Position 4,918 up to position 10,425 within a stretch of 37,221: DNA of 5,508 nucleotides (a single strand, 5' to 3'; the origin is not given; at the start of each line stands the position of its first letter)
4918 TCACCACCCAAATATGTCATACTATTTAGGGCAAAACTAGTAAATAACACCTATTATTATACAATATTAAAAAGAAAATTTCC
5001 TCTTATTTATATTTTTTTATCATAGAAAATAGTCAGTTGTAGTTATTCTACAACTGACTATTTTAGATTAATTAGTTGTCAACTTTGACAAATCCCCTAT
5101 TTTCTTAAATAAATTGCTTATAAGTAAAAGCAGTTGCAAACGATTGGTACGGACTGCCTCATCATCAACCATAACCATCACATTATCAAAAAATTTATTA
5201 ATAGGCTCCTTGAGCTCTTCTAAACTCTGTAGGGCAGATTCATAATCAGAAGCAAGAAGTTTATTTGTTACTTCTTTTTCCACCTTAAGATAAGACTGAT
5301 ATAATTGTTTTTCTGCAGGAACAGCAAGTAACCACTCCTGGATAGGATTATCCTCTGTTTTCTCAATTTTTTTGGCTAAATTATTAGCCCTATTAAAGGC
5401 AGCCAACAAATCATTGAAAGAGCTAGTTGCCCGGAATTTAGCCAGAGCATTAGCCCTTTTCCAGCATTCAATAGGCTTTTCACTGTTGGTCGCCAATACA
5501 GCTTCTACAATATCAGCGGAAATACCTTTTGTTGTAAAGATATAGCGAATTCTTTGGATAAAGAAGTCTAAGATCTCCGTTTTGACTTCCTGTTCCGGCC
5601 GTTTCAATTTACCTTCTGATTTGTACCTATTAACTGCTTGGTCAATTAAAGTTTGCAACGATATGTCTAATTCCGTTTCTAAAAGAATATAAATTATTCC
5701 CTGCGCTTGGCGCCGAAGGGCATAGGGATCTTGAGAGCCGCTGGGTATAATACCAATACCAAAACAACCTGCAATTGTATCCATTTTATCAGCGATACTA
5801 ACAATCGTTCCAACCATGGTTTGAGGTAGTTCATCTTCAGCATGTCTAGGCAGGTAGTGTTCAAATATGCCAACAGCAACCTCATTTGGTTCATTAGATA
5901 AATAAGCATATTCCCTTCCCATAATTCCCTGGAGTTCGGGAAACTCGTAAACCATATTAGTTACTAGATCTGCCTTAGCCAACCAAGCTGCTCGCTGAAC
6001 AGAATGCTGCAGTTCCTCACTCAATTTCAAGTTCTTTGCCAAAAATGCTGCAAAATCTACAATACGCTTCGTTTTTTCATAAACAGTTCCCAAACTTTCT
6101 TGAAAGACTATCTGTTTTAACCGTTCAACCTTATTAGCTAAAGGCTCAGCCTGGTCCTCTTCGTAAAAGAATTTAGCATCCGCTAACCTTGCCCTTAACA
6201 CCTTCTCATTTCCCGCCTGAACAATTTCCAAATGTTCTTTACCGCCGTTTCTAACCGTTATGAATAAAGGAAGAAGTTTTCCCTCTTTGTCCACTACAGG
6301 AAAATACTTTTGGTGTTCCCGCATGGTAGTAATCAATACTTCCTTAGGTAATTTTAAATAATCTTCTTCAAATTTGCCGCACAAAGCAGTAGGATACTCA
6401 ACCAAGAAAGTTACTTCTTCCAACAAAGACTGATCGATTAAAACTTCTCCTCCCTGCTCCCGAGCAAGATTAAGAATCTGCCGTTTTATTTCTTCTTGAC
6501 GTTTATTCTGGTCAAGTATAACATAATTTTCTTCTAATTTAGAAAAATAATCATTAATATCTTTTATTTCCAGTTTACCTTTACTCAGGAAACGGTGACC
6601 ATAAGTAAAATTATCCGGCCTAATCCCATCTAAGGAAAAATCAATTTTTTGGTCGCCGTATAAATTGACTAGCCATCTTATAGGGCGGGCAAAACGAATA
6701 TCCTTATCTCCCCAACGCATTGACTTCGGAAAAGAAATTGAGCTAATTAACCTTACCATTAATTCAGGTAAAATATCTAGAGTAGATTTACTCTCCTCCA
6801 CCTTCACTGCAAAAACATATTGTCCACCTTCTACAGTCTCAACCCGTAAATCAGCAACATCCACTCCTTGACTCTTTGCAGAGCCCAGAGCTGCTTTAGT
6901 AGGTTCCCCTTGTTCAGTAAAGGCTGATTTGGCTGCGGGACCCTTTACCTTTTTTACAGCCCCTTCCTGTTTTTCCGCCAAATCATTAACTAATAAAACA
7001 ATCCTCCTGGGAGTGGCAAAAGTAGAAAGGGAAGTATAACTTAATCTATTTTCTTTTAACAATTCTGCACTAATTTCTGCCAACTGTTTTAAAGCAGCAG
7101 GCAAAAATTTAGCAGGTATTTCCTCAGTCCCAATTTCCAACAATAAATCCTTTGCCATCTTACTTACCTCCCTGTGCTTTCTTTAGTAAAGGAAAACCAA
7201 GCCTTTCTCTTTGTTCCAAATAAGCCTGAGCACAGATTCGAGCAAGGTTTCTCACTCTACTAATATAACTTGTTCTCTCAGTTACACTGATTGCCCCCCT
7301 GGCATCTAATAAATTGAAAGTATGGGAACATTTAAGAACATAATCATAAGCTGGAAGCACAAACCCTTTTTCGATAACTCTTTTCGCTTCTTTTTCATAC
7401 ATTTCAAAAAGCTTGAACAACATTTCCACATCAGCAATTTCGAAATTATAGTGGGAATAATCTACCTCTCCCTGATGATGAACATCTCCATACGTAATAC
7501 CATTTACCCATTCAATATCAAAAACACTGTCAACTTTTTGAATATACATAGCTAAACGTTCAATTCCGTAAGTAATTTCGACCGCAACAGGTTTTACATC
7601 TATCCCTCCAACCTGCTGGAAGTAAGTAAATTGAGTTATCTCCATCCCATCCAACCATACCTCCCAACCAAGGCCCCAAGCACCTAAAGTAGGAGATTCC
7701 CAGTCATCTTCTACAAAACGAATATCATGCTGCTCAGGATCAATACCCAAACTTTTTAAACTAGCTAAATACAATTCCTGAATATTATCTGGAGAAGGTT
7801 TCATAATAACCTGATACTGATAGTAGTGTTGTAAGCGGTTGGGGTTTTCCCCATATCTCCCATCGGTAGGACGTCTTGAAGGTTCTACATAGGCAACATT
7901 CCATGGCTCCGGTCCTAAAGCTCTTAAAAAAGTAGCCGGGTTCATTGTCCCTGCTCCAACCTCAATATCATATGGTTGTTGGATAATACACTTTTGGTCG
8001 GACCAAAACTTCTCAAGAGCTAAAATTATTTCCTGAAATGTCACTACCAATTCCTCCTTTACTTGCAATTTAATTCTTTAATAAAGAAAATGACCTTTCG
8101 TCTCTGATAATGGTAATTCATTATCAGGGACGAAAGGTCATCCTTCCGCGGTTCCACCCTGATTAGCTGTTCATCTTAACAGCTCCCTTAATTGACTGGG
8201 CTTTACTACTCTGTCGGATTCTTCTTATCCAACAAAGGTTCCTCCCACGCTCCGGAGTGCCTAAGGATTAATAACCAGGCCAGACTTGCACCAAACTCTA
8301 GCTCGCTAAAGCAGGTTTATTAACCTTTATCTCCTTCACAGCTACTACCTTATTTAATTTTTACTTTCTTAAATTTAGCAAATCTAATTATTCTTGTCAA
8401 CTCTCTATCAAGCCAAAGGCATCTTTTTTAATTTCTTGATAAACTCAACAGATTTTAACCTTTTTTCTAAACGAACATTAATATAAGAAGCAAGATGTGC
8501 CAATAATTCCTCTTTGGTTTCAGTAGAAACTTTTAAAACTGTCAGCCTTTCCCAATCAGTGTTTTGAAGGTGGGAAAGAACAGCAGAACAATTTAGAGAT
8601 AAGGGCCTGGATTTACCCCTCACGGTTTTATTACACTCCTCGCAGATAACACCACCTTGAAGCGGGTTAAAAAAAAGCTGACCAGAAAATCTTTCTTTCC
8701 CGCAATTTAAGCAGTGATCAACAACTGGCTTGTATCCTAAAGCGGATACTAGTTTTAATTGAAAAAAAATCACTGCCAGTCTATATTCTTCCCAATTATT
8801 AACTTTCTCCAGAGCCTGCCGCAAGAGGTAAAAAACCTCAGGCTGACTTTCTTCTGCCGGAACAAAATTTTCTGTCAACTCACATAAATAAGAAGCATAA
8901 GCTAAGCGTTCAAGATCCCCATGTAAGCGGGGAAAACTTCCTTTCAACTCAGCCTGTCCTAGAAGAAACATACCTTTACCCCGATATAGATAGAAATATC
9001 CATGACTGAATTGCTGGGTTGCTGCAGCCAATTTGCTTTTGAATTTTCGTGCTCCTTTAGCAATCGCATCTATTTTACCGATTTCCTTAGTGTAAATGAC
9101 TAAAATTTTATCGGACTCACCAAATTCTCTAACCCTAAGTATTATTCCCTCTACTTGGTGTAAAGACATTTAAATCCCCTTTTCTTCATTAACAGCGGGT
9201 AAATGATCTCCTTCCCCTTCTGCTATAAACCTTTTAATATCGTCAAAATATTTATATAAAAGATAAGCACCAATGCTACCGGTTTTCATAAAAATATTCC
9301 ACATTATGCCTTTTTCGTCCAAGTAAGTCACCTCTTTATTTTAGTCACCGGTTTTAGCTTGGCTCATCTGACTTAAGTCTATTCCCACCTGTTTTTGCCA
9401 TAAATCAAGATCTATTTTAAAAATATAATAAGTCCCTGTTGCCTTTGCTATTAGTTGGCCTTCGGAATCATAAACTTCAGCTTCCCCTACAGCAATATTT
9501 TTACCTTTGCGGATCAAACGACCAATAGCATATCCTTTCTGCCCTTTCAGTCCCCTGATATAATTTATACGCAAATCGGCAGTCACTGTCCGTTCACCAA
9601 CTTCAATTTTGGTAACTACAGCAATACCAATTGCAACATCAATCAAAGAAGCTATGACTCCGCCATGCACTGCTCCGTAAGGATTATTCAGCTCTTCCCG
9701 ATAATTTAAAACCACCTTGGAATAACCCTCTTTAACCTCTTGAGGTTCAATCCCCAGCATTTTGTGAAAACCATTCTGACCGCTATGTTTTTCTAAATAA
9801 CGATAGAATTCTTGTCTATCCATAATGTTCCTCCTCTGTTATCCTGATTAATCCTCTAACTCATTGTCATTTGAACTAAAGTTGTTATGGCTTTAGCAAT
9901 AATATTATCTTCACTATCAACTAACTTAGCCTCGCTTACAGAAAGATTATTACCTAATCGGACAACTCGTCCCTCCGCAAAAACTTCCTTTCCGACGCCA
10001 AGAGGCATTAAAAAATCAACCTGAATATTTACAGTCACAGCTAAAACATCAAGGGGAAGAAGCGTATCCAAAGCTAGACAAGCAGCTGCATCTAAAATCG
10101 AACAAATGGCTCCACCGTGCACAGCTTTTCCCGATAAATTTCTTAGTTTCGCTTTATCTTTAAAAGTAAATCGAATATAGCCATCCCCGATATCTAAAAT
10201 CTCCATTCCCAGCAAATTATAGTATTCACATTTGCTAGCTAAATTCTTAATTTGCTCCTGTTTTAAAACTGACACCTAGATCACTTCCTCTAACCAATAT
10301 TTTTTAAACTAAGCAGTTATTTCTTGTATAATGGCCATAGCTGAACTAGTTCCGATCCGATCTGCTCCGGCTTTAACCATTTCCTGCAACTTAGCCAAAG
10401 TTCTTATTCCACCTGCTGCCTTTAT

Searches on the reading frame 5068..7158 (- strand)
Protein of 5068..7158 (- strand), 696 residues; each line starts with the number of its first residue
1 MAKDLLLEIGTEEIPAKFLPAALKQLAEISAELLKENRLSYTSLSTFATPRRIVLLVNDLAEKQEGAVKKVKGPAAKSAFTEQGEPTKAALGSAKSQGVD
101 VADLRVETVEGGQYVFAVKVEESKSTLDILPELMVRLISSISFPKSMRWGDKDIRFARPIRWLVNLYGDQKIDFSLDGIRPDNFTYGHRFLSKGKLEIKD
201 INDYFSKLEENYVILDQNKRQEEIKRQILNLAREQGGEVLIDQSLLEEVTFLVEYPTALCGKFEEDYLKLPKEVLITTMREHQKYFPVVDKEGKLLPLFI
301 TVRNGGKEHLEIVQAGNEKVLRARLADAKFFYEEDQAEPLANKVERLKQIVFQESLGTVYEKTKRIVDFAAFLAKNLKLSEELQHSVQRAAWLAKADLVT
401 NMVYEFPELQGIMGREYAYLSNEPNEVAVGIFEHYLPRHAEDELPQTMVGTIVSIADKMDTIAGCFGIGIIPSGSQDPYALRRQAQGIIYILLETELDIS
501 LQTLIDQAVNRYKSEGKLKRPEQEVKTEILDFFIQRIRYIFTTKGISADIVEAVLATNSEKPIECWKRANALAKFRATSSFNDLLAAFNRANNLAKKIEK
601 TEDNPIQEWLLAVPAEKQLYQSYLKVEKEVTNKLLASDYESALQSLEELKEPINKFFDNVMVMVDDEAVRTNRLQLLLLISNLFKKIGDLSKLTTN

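Call 41: search_protein_families(library=pfam, proteins=[window:5068-7158:-], max_evalue=0.00001)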
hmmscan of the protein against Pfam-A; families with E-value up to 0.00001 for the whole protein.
window:5068-7158:- (696 aa): 2 families
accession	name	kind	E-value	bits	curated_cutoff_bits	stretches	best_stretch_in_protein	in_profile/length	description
PF02092.22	tRNA_synt_2f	-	5.6e-222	738.8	29.2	1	5-556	1-536/536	Glycyl-tRNA synthetase beta subunit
PF05746.21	DALR_1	-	1.8e-12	47.8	22.3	1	585-690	2-108/117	DALR anticodon binding domain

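Call 46: find_homologous_proteins(query=window:5068-7158:-, max_evalue=1e-50)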
Query window:5068-7158:- (696 aa): 8000 proteins with E <= 1e-50 among 8000 candidates; the best 120 are listed.
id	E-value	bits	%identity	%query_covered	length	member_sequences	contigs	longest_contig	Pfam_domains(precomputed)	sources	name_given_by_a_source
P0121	0.0e+0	1521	100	100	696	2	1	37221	PF02092.23,PF05746.22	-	-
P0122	0.0e+0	1146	74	100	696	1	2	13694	PF02092.23,PF05746.22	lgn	-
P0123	0.0e+0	1077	78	88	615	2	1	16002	PF02092.23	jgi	jgi:glycyl-tRNA synthetase beta chain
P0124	3.4e-236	804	55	100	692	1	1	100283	PF02092.23,PF05746.22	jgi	-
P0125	4.2e-236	804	55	100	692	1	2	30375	PF02092.23,PF05746.22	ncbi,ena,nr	ncbi:MAG: glycine--tRNA ligase subunit beta [Clostridia bacterium]|nr:glycine--tRNA ligase subunit b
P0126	1.2e-235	802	55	99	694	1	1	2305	PF02092.23,PF05746.22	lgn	-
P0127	1.8e-234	798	55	99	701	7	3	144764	PF02092.23,PF05746.22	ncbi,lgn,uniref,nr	ncbi:glycyl-tRNA synthetase beta chain [Desulfofundulus australicus DSM 11792]|uniref:Glycine--tRNA 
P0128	2.7e-233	794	54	100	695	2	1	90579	PF02092.23,PF05746.22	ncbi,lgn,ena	-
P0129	2.2e-232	791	53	100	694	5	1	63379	PF02092.23,PF05746.22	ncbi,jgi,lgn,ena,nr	ncbi:MAG: glycyl-tRNA synthetase beta chain [Candidatus Frackibacter sp. T328-2]|nr:MAG: glycyl-tRNA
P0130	1.4e-231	789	53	100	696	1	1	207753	PF02092.23,PF05746.22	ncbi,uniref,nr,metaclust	ncbi:glycine--tRNA ligase subunit beta [Desulfolucanica intricata]|uniref:glycine--tRNA ligase subun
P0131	3.7e-230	784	52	100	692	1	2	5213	PF02092.23,PF05746.22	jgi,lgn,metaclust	metaclust:\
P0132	1.0e-229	783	53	100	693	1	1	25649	PF02092.23,PF05746.22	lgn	-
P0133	2.7e-229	781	53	100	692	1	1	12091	PF02092.23,PF05746.22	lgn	-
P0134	4.1e-229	781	54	99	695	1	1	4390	PF02092.23,PF05746.22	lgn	-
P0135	4.9e-229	780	54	100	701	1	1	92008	PF02092.23,PF05746.22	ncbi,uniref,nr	ncbi:glycyl-tRNA synthetase beta chain [Desulfofundulus luciae]|uniref:Glycine--tRNA ligase beta sub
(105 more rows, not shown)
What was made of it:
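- On Group II thermosome: The GlyS best hits are Bacillota (call 46).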

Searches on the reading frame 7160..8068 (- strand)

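Call 41: search_protein_families(library=pfam, proteins=[window:7160-8068:-], max_evalue=0.00001)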
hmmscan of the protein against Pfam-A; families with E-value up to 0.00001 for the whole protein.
window:7160-8068:- (302 aa): 1 family
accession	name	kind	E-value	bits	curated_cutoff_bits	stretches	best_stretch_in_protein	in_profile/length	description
PF02091.20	tRNA-synt_2e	-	2.8e-159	529.1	27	1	11-288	1-278/278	Glycyl-tRNA synthetase alpha subunit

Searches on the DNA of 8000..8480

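Call 67: search_rna_families(source=window, start=8000, end=8480, threshold=evalue, max_evalue=1)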
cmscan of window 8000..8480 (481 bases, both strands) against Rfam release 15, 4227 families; matches with E-value up to 1: 6.
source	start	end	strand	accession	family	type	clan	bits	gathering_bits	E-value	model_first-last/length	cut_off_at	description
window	8123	8348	-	RF00230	T-box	Cis-reg; leader;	-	75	93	1.6e-16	1-219/219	no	T-box leader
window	8082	8147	-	RF04112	MIR5512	Gene; miRNA;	-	22.7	139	0.081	1-132/132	no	MIR5512 microRNA precursor family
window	8090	8141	+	RF04112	MIR5512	Gene; miRNA;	-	22.7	139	0.081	17-114/132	no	MIR5512 microRNA precursor family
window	8091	8140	+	RF03303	mir-973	Gene; miRNA;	-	21.8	63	0.12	1-84/84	no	mir-973 microRNA precursor family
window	8090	8141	-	RF04202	MIR5380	Gene; miRNA;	-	21.6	150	0.088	1-137/137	no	MIR5380 microRNA precursor family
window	8084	8139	+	RF01490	rli51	Cis-reg;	-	20.1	48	0.59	1-121/121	no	Listeria snRNA rli51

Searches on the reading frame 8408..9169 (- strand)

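Call 41: search_protein_families(library=pfam, proteins=[window:8408-9169:-], max_evalue=0.00001)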
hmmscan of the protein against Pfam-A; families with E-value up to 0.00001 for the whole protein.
window:8408-9169:- (253 aa): 2 families
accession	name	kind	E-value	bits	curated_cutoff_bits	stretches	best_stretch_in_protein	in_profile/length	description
PF02565.21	RecO_C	-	8.3e-35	120.3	22.1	1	84-240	2-155/157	Recombination protein O C terminal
PF11967.14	RecO_N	-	4.1e-22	78.4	27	1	1-79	1-80/80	Recombination protein O N terminal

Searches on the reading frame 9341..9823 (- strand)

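Call 41: search_protein_families(library=pfam, proteins=[window:9341-9823:-], max_evalue=0.00001)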
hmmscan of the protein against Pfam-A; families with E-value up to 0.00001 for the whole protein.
window:9341-9823:- (160 aa): 2 families
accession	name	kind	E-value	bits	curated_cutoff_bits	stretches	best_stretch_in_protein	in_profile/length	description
PF03061.28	4HBT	-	1.5e-13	51.3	20.6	1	49-125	1-78/79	Thioesterase superfamily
PF14539.12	DUF4442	-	1.9e-07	31.8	25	1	24-132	20-130/132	Domain of unknown function (DUF4442)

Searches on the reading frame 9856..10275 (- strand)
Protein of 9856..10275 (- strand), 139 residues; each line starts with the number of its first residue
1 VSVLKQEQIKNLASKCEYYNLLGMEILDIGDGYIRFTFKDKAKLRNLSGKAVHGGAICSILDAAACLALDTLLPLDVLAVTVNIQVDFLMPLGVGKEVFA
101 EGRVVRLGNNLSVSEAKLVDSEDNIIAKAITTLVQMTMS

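Call 41: search_protein_families(library=pfam, proteins=[window:9856-10275:-], max_evalue=0.00001)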
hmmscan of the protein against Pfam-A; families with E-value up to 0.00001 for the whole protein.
window:9856-10275:- (139 aa): 3 families
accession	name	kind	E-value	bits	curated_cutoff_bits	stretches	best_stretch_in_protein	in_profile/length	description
PF03061.28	4HBT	-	8.2e-14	52.1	20.6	1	51-125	3-77/79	Thioesterase superfamily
PF13622.12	4HBT_3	-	1.8e-07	31.7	24.3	1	49-132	9-81/83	Acyl-CoA thioesterase N-terminal domain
PF14539.12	DUF4442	-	4.2e-06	27.4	25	1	14-91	11-87/132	Domain of unknown function (DUF4442)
